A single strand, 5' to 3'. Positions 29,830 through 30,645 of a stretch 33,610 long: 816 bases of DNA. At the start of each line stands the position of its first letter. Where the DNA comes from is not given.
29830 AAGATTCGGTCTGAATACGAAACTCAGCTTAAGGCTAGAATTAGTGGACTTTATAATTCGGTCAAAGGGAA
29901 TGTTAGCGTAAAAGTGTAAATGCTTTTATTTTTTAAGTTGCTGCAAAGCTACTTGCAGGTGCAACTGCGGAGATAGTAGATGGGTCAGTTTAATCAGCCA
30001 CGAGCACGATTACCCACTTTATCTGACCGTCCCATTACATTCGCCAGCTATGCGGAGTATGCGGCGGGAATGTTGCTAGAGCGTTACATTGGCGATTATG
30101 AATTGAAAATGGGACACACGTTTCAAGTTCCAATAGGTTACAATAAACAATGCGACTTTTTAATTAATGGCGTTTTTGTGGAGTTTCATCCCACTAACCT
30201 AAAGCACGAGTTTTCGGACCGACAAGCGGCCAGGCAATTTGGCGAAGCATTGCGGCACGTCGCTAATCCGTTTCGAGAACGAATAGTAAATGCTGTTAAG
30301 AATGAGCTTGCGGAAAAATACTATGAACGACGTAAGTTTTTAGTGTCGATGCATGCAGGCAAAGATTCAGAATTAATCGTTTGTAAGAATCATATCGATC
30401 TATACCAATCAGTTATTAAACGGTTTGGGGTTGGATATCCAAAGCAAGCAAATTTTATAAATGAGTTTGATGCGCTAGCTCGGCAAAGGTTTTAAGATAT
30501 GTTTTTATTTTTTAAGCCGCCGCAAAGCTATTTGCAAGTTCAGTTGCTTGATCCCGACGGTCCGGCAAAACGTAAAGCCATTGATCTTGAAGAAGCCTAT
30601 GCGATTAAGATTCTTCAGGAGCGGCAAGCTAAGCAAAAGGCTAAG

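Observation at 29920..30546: Nuclease ORF at a late-gene junction, preceded by a diverged duplicate of the next gene's first 16 codons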

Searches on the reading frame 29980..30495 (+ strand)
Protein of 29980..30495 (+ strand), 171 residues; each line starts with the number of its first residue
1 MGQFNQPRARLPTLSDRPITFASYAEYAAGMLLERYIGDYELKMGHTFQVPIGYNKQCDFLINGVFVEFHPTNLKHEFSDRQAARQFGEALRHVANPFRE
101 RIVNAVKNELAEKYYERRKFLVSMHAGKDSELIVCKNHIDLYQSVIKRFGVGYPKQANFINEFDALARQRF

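Call 6: search_protein_families(library=pfam, proteins=[window:29980-30495:+], max_evalue=1)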
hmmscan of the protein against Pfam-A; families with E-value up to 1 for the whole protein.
window:29980-30495:+ (171 aa): 0 families

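Call 7: search_protein_families(library=phrogs, proteins=[window:29980-30495:+], max_evalue=0.01)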
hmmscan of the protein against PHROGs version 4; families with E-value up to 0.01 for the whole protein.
window:29980-30495:+ (171 aa): 0 families

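Call 8: find_homologous_proteins(query=window:29980-30495:+, max_evalue=0.01)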
Query window:29980-30495:+ (171 aa): 34 proteins with E <= 0.01 among 55 candidates.
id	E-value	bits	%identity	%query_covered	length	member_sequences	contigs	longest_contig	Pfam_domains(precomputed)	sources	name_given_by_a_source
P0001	3.0e-111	387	100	100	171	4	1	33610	-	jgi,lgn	-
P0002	2.0e-102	358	91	100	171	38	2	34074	-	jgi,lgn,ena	jgi:hypothetical protein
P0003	2.3e-71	257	67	99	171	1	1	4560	-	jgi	jgi:hypothetical protein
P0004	5.7e-71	256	70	96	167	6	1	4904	-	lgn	-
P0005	8.6e-71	255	68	96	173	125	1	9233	-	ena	-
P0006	7.4e-70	252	67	95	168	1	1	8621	-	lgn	-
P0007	4.8e-69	250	67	94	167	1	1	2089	-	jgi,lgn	jgi:hypothetical protein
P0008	2.1e-68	248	63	96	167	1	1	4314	-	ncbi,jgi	jgi:hypothetical protein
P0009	1.1e-67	245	66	95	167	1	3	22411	-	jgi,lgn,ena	-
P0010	1.6e-67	245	65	96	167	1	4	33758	-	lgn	-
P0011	2.0e-67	244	67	94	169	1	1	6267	-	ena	-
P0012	2.4e-67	244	66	96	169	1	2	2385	-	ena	-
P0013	2.4e-67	244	65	96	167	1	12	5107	-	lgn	-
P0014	1.4e-66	242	63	96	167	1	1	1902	-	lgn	-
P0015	2.5e-66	241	65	94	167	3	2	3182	-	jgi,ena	-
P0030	1.3e-45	174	53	94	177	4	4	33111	-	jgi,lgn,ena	-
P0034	3.2e-32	130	43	84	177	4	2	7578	-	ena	-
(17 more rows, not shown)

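Call 9: find_encoding_contigs(protein=P0002, flank=6000, max_places=4)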
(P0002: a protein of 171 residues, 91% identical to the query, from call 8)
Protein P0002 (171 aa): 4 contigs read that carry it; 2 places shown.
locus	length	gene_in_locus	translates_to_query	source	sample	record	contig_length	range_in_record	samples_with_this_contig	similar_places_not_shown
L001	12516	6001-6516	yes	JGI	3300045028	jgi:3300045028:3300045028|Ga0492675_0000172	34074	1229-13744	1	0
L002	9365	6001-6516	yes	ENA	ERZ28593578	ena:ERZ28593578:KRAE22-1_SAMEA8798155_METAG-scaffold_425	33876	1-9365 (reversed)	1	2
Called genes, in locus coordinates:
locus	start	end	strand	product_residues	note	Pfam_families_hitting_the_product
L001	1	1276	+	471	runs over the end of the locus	PF03237:Terminase_6N (weak)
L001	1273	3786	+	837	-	-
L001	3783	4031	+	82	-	-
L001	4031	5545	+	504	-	-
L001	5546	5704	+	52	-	-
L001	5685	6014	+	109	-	-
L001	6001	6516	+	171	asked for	-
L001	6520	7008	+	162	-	-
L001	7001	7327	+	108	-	-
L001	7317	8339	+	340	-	-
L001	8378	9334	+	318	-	-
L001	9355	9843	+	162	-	-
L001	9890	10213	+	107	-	-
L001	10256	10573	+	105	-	-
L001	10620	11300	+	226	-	-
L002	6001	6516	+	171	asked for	-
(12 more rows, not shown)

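Call 10: find_encoding_contigs(protein=P0010, flank=6000, max_places=4)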
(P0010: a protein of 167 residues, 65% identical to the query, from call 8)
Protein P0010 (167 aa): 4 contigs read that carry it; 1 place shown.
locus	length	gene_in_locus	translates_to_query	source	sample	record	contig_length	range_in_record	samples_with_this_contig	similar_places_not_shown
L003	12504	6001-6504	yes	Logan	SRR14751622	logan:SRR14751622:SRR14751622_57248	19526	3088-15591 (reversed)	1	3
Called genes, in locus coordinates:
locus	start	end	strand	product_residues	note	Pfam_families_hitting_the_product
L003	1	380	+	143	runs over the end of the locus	-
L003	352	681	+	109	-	-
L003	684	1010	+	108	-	-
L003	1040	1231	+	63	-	-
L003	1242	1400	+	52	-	-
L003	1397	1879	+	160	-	PF01464:SLT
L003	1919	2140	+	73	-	-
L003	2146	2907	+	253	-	PF03837:RecT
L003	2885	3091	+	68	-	-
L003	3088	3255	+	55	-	-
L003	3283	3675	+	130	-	-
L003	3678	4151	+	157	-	-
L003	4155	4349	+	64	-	-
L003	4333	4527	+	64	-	-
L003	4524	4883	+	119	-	PF04448:DUF551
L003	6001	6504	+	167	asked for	-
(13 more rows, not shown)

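Call 11: find_encoding_contigs(protein=P0030, flank=6000, max_places=4)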
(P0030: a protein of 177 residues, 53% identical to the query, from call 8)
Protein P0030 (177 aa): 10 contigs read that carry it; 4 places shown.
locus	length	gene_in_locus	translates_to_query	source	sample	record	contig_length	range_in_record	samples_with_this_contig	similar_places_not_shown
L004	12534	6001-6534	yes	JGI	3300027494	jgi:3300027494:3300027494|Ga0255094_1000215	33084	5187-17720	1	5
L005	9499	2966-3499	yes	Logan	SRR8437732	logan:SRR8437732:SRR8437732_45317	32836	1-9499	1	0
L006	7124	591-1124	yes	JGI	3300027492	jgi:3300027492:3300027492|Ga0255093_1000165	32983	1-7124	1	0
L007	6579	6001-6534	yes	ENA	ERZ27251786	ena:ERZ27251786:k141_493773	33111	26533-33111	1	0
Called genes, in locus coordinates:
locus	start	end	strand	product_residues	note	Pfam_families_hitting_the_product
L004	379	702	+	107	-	-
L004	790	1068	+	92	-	-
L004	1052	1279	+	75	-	-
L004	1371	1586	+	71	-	-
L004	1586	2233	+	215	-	PF04404:ERF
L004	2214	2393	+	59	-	-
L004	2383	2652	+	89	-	-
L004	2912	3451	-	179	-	PF13730:HTH_36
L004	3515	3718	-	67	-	PF12728:HTH_17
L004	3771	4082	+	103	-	-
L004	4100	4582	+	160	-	-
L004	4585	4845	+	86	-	-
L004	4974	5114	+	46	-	-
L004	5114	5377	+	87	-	-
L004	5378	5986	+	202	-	-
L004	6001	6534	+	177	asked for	-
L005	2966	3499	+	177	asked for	-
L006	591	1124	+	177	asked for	-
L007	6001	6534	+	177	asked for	-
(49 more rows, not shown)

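Call 28: search_solved_structures(query=A1, max_evalue=10, show_alignments=2)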
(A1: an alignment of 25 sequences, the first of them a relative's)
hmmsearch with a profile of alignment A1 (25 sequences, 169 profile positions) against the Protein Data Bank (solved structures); distinct sequences matched with E-value up to 10: 3.
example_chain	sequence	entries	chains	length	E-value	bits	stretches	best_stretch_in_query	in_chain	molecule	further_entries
9vvn_A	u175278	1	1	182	0.14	15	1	28-70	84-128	VTP-4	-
6qm7_E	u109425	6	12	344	0.22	14.4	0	23-50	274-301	Proteasome alpha5 chain | Proteasome subunit alpha type | Proteasome alpha 5 subunit, putative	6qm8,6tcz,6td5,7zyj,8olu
9q1s_K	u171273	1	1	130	0.85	12.5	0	97-123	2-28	eL1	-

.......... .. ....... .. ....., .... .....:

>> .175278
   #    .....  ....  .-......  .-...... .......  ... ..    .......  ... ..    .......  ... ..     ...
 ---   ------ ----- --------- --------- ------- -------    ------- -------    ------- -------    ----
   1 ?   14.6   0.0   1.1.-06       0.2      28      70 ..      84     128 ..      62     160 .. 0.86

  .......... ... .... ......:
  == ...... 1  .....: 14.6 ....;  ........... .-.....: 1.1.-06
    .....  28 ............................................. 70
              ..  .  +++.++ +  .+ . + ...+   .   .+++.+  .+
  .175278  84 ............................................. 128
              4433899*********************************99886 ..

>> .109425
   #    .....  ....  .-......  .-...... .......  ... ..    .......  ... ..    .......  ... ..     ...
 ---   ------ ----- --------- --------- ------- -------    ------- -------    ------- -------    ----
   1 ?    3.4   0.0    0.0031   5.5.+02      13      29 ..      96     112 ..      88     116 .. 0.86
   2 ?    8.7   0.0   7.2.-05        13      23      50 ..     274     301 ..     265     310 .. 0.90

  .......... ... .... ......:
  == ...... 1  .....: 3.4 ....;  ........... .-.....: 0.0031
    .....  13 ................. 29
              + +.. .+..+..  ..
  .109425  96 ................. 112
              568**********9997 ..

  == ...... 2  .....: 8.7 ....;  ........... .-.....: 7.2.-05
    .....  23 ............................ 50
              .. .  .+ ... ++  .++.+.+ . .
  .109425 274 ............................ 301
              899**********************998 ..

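Call 32: predict_structure(alignment_id=A1)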
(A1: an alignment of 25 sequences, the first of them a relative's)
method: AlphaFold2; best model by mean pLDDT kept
length: 171 residues; sequences in the alignment: 25
mean_pLDDT: 88.9   pTM: 0.79
mean pLDDT of the five models: 88.9, 88.5, 88.4, 88.0, 86.5
residues with pLDDT >= 90: 139; 70-90: 13; 50-70: 4; < 50: 15
segments of 3 or more residues with pLDDT < 50: 1-15
pLDDT, mean of each block of 10 residues (from residue 1): 40 59 94 95 95 94 96 89 95 95 94 94 93 96 97 95 91 55
secondary structure, 60 per line:
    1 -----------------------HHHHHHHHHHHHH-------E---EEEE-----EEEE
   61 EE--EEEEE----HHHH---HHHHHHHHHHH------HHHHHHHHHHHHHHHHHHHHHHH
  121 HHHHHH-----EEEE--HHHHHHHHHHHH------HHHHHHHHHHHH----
elements in order: H24-36 E48-51 E57-62 E65-69 H74-77 H81-91 H98-126 E132-135 H138-149 H156-167

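Call 36: fold_search(model_id=the predicted structure, library=pdb)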
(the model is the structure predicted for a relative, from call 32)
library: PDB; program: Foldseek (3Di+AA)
matches with E <= 10: 9; with E <= 0.001: 0
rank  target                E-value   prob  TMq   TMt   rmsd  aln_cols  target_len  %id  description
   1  3r3p_A                2.0e+00  0.08  0.27  0.42   9.3       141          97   14  Homing Endonuclease I-Bth0305I Catalytic Domain (released 2011-10-05)
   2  9g3m_AA               2.6e+00  0.02  0.20  0.22  11.9       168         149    9  Circularly permuted lumazine synthase triple-stranded straight tube (released 2025-03-05)
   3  3r3p_B                3.6e+00  0.05  0.25  0.40  10.9       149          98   12  Homing Endonuclease I-Bth0305I Catalytic Domain (released 2011-10-05)
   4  7psk_A                3.6e+00  0.04  0.14  0.06  11.1        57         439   21  Crystal structure of beta-glucuronidase from Acidobacterium capsulatum in complex with covalent inhibitor GR109 (released 2022-08-03)
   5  4i1t                  6.1e+00  0.02  0.19  0.19  14.5       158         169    8  Crystal structure of the cap-snatching endonuclease from Pichinde virus (released 2014-02-26)
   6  9hjo_B                6.5e+00  0.04  0.24  0.21  12.6       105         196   14  FANCM-FAAP24-dsDNA complex (released 2025-06-11)
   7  1d2i_A                6.9e+00  0.01  0.13  0.10  10.5        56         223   14  CRYSTAL STRUCTURE OF RESTRICTION ENDONUCLEASE BGLII COMPLEXED WITH DNA 16-MER (released 2000-02-21)
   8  3ztb_A                7.9e+00  0.01  0.12  0.17  13.4       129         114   12  The bacterial stressosome: a modular system that has been adapted to control secondary messenger signaling (released 2012-02-22)
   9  2pfj_B                9.0e+00  0.01  0.12  0.15  19.8        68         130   19  Crystal Structure of T7 Endo I resolvase in complex with a Holliday Junction (released 2007-10-30)

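Call 38: search_protein_families(library=pfam, alignment_id=A1, max_evalue=10)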
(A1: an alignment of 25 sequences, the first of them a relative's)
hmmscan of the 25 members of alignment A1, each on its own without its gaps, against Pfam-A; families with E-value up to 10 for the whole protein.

A. member 1, P0001 (171 aa): 0 families

B. families by the number of members that match (of 25 scanned): 15 families
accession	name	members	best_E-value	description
PF02175.22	7TM_GPCR_Srb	2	0.069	Serpentine type 7TM GPCR chemoreceptor Srb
PF22493.2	PUF_NOP9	1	0.0099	NOP9-like PUF repeat domain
PF03167.25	UDG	1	0.019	Uracil DNA glycosylase superfamily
PF04992.19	RNA_pol_Rpb1_6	1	0.033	RNA polymerase Rpb1, domain 6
PF00056.29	Ldh_1_N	1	0.039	lactate/malate dehydrogenase, NAD binding domain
PF01369.25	Sec7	1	0.055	Sec7 domain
PF18215.6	Rtt106_N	1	0.066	Histone chaperone Rtt106 N-terminal domain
PF11563.14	Protoglobin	1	0.069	Protoglobin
PF15021.11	SHLD1_C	1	0.07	Shieldin complex subunit 1, C-terminal domain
PF06421.17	LepA_C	1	0.1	GTP-binding protein LepA C-terminus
PF23929.1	DUF7267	1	0.15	Family of unknown function (DUF7267)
PF21566.2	NagA_C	1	0.17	Beta-N-acetylglucosaminidase, C-terminal domain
PF06148.17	COG2_N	1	0.2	COG2 N-terminal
PF19467.4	DUF6004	1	0.21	Family of unknown function (DUF6004)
PF03645.18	Tctex-1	1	0.28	Tctex-1 family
